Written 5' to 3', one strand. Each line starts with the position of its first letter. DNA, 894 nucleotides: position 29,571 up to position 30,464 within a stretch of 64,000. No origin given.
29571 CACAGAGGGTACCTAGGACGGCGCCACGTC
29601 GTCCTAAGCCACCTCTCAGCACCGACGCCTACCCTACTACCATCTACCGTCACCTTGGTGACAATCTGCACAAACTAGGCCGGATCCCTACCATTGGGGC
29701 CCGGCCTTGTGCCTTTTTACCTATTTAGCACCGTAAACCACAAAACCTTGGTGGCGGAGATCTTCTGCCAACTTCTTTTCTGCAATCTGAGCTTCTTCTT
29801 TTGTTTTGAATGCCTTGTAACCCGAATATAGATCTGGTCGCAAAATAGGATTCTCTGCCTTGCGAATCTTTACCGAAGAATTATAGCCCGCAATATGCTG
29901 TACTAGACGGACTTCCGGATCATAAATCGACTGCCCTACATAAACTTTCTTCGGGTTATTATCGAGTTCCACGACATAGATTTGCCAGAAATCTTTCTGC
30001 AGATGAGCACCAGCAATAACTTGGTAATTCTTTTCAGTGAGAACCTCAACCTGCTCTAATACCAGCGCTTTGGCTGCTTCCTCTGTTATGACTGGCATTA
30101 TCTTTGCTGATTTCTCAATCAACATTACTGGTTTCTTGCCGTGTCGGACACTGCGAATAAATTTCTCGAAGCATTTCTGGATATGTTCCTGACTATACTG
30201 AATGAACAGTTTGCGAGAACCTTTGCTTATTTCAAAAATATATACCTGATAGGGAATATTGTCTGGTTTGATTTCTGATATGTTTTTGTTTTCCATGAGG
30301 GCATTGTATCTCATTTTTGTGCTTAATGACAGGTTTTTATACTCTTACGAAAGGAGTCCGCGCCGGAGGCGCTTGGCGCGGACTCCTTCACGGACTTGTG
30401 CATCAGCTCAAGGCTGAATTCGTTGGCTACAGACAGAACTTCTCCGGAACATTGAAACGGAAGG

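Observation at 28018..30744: PIF1-family helicase next to a GIY-YIG-domain protein and small unknown proteins: candidate defence or mobile-element module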

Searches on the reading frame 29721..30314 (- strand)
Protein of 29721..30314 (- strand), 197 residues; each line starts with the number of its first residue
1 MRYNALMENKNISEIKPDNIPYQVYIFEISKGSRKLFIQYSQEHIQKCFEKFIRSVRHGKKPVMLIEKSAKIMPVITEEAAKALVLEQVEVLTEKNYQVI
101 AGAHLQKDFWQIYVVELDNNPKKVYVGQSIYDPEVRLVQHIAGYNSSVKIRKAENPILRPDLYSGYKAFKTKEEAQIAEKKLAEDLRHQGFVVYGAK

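Call 3: search_protein_families(library=pfam, proteins=[window:29721-30314:-], max_evalue=1)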
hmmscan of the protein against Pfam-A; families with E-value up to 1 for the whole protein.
window:29721-30314:- (197 aa): 4 families
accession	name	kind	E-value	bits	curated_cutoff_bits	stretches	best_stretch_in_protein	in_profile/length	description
PF01541.30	GIY-YIG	-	1.1e-08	35.7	22.6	1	110-187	2-73/78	GIY-YIG catalytic domain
PF19154.5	DUF5836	-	0.045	14.3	25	1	89-105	3-19/38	Family of unknown function (DUF5836)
PF20525.3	DUF6740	-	0.094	11.4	27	1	87-155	146-217/532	Family of unknown function (DUF6740)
PF14657.12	Arm-DNA-bind_4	-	0.19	11.8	22.3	1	169-182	25-38/47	Arm DNA-binding domain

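Call 4: search_protein_families(library=padloc, proteins=[window:29721-30314:-], max_evalue=1)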
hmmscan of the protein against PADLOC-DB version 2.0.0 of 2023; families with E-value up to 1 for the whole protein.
window:29721-30314:- (197 aa): 0 families

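Call 8: search_protein_families(library=phrogs, proteins=[window:29721-30314:-], max_evalue=0.1)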
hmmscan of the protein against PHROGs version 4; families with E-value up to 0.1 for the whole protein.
window:29721-30314:- (197 aa): 1 family
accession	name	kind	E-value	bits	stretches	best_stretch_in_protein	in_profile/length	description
phrog_32987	-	unknown function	0.017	16.2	1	76-157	69-150/208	-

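Call 9: search_protein_families(library=ncbifam, proteins=[window:29721-30314:-], max_evalue=0.1)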
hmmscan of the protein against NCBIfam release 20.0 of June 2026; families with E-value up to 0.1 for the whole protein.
window:29721-30314:- (197 aa): 1 family
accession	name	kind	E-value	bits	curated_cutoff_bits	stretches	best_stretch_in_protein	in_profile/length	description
NF038297.2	hybrid_HK_HrmK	equivalog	0.022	13.4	725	1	27-119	22-110/607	hybrid histidine kinase/response regulator HrmK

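Call 10: find_homologous_proteins(query=window:29721-30314:-)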
Query window:29721-30314:- (197 aa): 4 proteins with E <= 0.001 among 59 candidates.
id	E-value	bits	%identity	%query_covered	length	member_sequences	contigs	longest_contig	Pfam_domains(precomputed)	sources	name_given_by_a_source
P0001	4.7e-119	413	100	97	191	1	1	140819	PF01541.31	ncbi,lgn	-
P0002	2.9e-94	332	81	93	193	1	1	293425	PF01541.31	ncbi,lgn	-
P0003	9.2e-92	324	78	92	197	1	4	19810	PF01541.31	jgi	jgi:hypothetical protein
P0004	2.4e-51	192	55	89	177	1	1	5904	PF01541.31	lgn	-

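Call 11: find_encoding_contigs(protein=P0002, flank=10000, max_places=4)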
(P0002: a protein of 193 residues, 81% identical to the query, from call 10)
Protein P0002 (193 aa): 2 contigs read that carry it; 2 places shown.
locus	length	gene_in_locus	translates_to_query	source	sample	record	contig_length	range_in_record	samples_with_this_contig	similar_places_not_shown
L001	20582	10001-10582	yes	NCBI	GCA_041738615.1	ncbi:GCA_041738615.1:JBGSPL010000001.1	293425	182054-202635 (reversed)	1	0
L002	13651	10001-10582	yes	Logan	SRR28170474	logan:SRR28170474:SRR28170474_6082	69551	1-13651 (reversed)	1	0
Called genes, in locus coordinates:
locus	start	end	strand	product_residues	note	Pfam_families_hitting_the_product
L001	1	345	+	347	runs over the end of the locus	PF00303:Thymidylat_synt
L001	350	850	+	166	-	PF00186:DHFR_1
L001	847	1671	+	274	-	PF00763:THF_DHG_CYH, PF02882:THF_DHG_CYH_C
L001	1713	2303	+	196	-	-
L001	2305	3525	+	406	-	PF00464:SHMT, PF01212:Beta_elim_lyase (faint), PF00155:Aminotran_1_2 (weak)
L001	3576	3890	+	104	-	PF12680:SnoaL_2 (weak)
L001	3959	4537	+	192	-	PF00625:Guanylate_kin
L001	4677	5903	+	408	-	PF04851:ResIII (weak), PF00270:DEAD, PF00271:Helicase_C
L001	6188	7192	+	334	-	PF00438:S-AdoMet_synt_N, PF02772:S-AdoMet_synt_M, PF02773:S-AdoMet_synt_C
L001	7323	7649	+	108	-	-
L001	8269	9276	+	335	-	-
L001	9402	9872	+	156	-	-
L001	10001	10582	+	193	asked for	PF01541:GIY-YIG (weak)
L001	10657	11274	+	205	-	PF13248:Zn_ribbon_3 (weak), PF16729:DUF5067 (weak), PF11611:DUF4352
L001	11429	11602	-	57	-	-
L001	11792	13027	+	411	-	PF00270:DEAD (faint), PF05970:PIF1, PF09848:SLFN-g3_helicase, PF13245:AAA_19, PF13401:AAA_22 (weak), PF13604:AAA_30, PF05127:NAT10_TcmA_helicase (faint), PF21530:Pif1_2B_dom (weak)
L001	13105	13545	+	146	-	-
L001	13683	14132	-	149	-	-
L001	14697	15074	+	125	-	-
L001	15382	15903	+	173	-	PF00466:Ribosomal_L10, PF27436:RL10_C (weak)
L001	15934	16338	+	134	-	PF16320:Ribosomal_L12_N, PF00542:Ribosomal_L12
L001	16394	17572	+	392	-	PF07690:MFS_1 (weak)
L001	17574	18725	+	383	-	PF01702:TGT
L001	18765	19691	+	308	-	-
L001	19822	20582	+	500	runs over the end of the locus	PF05496:RuvB_N (faint), PF13177:DNA_pol3_delta2, PF13191:AAA_16 (faint), PF13604:AAA_30 (faint), PF00004:AAA, PF22608:DNAX_ATPase_lid, PF12169:DNA_pol3_gamma3, PF20964:DnaX_C, +1 more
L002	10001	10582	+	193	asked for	PF01541:GIY-YIG (weak)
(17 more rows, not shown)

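Call 12: find_encoding_contigs(protein=P0003, flank=10000, max_places=4)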
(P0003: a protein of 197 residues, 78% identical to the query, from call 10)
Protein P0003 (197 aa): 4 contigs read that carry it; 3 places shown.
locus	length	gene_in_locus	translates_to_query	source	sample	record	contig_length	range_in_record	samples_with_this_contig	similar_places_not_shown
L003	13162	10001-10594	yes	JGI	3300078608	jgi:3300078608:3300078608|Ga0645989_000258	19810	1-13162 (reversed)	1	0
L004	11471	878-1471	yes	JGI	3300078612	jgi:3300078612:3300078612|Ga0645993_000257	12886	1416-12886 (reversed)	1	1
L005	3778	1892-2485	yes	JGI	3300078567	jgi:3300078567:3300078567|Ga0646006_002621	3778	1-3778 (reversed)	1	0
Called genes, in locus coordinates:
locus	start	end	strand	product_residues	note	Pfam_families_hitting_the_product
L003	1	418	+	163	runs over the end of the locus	PF00186:DHFR_1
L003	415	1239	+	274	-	PF00763:THF_DHG_CYH, PF02882:THF_DHG_CYH_C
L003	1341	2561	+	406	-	PF00464:SHMT, PF00155:Aminotran_1_2 (weak), PF01212:Beta_elim_lyase (faint)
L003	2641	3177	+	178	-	PF13328:HD_4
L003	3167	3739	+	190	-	PF00406:ADK, PF02224:Cytidylate_kin, PF13189:Cytidylate_kin2, PF13207:AAA_17, PF13238:AAA_18, PF13671:AAA_33 (weak)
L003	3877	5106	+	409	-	PF04851:ResIII (weak), PF00270:DEAD, PF00271:Helicase_C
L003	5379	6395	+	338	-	PF00438:S-AdoMet_synt_N, PF02772:S-AdoMet_synt_M, PF02773:S-AdoMet_synt_C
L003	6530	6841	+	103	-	-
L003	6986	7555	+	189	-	-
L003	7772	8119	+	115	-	-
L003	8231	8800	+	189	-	PF13328:HD_4, PF01966:HD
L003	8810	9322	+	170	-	PF13302:Acetyltransf_3, PF13420:Acetyltransf_4 (weak), PF00583:Acetyltransf_1, PF13673:Acetyltransf_10, PF13508:Acetyltransf_7, PF08445:FR47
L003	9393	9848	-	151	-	-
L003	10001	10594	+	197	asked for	PF01541:GIY-YIG (faint)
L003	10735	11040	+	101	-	-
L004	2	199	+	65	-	?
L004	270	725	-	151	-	-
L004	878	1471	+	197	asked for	PF01541:GIY-YIG (faint)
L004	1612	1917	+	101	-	-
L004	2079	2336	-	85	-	-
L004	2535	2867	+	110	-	-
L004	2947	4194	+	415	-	PF00270:DEAD (faint), PF05970:PIF1, PF09848:SLFN-g3_helicase (weak), PF13245:AAA_19, PF13401:AAA_22 (weak), PF13604:AAA_30, PF05127:NAT10_TcmA_helicase (weak), PF21530:Pif1_2B_dom (weak)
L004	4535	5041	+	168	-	-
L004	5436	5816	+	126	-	-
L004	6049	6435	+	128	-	-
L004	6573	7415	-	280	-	-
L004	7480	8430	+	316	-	PF03372:Exo_endo_phos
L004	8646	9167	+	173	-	PF00466:Ribosomal_L10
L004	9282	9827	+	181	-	PF16320:Ribosomal_L12_N, PF00542:Ribosomal_L12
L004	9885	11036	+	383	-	PF01702:TGT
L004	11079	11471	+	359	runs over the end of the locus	-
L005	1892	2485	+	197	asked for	PF01541:GIY-YIG (faint)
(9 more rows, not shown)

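Call 13: find_encoding_contigs(protein=P0004, flank=10000, max_places=4)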
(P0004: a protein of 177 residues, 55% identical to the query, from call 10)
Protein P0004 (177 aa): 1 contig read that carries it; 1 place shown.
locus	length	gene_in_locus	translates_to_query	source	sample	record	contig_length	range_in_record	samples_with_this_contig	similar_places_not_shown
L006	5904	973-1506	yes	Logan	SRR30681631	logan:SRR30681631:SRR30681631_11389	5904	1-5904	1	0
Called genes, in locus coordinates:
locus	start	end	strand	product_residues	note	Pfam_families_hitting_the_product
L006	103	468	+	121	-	-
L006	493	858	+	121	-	-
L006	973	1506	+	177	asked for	PF01541:GIY-YIG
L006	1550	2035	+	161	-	PF13527:Acetyltransf_9 (weak), PF00583:Acetyltransf_1, PF13673:Acetyltransf_10, PF13508:Acetyltransf_7, PF08445:FR47, PF17013:Acetyltransf_15 (weak)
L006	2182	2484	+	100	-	-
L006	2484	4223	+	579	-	PF03235:GmrSD_N, PF07510:GmrSD_C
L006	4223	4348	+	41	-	-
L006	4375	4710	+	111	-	-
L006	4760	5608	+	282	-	PF11449:ArsP_2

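Call 19: find_encoding_contigs(protein=P0001, flank=10000, max_places=3)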
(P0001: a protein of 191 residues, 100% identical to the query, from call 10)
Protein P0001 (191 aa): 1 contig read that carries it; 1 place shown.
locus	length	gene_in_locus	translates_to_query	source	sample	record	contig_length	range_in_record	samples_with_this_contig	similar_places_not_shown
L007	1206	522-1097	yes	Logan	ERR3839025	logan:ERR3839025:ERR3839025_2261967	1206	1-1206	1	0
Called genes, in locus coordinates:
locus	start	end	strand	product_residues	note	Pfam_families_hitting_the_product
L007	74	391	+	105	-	-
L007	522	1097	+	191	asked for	PF01541:GIY-YIG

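Call 21: predict_structure(alignment_id=A1)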
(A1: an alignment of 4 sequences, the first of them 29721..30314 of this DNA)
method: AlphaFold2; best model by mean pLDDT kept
length: 197 residues; sequences in the alignment: 4
mean_pLDDT: 82.0   pTM: 0.64
mean pLDDT of the five models: 82.0, 74.7, 59.2, 59.1, 56.1
residues with pLDDT >= 90: 64; 70-90: 104; 50-70: 12; < 50: 17
segments of 3 or more residues with pLDDT < 50: 1-17
pLDDT, mean of each block of 10 residues (from residue 1): 34 50 88 85 86 73 82 88 87 85 72 95 94 86 78 92 89 93 96 88
secondary structure, 60 per line:
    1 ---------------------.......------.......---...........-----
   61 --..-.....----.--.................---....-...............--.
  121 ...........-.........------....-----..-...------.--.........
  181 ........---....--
elements in order: E22-28 E35-41 H45-55 H66-70 H78-94 E98-101 E106-117 E120-131 H133-141 H148-151 H172-188 E192-195

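Call 22: find_related_loci(query=A1, collection=genome_contigs, flank=10000)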
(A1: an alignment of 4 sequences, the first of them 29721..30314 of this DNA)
Query A1 (197 aa) in genome_contigs; peptide patterns used: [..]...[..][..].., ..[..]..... (x = any residue, [..] = any of these).
104 stretches matched a pattern; 1 encode a relative of the query (tblastn E <= 1e-3); 1 distinct loci.
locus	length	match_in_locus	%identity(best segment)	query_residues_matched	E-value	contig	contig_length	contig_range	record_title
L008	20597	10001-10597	78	1-197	2e-104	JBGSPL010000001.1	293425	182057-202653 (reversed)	MAG: Patescibacteria group bacterium isolate JTS-AC303 k141_3325253, whole genome shotgun sequence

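Call 24: search_protein_representatives(alignment_id=A1)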
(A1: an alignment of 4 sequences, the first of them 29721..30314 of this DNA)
Query: 4 sequences, 194 profile positions. Proteins with E-value up to 0.001 (for the whole library): 539; up to 1e-10: 60; up to 1e-30: 2. The best 150 are listed.
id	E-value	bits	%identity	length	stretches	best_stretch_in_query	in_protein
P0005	2.1e-76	272.0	-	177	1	18-194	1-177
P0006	4.2e-52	192.6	-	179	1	18-194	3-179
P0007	2.8e-29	118.2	-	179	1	18-194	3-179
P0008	6.1e-26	107.3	-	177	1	19-190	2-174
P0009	4.1e-23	98.1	-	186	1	19-194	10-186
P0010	2.4e-21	92.3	-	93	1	108-194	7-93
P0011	1.7e-19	86.3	-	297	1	107-194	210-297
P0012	3.4e-19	85.3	-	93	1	104-194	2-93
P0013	4.5e-19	84.9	-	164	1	105-194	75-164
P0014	8.7e-19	84.0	-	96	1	107-194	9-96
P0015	2.8e-18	82.3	-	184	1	27-194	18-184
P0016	4.2e-17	78.5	-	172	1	107-194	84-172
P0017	3.5e-16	75.4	-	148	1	107-194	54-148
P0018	3.6e-16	75.4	-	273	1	11-194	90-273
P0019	6.6e-16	74.5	-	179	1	21-194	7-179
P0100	3.4e-09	52.7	-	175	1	38-191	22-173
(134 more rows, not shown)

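Call 35: find_related_loci(query=A3, collection=metagenome_contigs, flank=10000)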
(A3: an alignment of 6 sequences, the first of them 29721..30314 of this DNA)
Query A3 (197 aa) in metagenome_contigs; peptide patterns used: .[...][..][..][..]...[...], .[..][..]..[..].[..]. (x = any residue, [..] = any of these).
123 stretches matched a pattern; 3 encode a relative of the query (tblastn E <= 1e-3); 3 distinct loci.
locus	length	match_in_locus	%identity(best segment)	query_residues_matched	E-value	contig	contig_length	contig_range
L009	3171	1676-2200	42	22-196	9e-42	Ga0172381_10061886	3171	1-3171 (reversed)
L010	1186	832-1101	41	110-196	7e-17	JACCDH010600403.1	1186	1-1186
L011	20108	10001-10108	44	20-55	1e-5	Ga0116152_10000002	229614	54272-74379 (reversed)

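Call 36: find_related_loci(query=A3, collection=viral_contigs, flank=10000)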
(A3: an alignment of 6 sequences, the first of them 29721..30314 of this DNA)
Query A3 (197 aa) in viral_contigs; peptide patterns used: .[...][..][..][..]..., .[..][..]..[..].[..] (x = any residue, [..] = any of these).
67 stretches matched a pattern, but none encodes a relative of the query by tblastn (E <= 1e-3).

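Call 37: find_homologous_proteins(query=A2, max_evalue=0.00001)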
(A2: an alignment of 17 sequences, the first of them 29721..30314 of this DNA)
Query A2 (17 sequences) (197 aa, profile of the alignment): 8 proteins with E <= 0.00001 among 3040 candidates.
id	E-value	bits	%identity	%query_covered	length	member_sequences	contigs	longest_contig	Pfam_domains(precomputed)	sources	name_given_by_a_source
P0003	7.8e-67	242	78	92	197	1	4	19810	PF01541.31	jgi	jgi:hypothetical protein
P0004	2.6e-65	237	55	89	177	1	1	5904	PF01541.31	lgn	-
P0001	5.2e-65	236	100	97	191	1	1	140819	PF01541.31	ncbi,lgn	-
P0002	1.7e-64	235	81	93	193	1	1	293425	PF01541.31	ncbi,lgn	-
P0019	1.9e-59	218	34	53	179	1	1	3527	-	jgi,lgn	jgi:hypothetical protein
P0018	4.3e-59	217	31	88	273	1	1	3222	-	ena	-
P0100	5.7e-51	191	30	54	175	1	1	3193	-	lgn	-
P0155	1.3e-24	105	26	87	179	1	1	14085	-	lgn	-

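Call 39: find_encoding_contigs(protein=P0155, flank=10000, max_places=3)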
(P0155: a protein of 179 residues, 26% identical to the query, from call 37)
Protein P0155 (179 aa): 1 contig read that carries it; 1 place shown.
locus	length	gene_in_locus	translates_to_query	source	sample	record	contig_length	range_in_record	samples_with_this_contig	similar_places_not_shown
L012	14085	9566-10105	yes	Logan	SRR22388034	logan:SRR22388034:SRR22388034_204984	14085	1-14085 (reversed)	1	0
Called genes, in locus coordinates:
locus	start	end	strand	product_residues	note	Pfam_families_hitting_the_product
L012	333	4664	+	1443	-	PF13086:AAA_11, PF13245:AAA_19 (weak), PF13604:AAA_30, PF01443:Viral_helicase1 (faint), PF05127:NAT10_TcmA_helicase (faint), PF13087:AAA_12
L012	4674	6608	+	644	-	PF01555:N6_N4_Mtase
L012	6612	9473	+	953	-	PF04851:ResIII, PF18766:SWI2_SNF2 (weak)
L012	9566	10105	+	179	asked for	-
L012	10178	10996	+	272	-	-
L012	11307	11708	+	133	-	PF01541:GIY-YIG (weak)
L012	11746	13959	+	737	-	PF03235:GmrSD_N, PF07510:GmrSD_C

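Call 40: find_encoding_contigs(protein=P0019, flank=10000, max_places=3)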
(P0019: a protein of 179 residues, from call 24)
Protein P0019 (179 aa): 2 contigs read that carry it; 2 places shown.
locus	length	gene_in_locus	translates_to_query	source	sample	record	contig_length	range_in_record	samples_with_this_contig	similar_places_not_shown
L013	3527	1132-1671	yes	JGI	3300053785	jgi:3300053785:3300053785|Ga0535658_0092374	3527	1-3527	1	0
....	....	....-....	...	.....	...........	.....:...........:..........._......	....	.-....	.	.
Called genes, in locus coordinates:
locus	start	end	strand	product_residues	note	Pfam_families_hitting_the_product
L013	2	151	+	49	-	?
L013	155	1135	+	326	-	-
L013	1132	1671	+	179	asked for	-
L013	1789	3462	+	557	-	PF00270:DEAD, PF04851:ResIII, PF00271:Helicase_C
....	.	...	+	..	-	?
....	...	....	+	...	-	-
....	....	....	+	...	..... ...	-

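Call 41: find_encoding_contigs(protein=P0018, flank=10000, max_places=3)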
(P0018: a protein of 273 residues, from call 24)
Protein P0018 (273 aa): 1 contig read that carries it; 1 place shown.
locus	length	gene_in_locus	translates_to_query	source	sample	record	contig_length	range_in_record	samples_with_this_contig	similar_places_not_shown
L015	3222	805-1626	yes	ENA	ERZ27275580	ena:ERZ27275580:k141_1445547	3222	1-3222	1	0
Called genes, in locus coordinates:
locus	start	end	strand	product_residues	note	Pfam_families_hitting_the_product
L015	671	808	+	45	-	-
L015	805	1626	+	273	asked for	-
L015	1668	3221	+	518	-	?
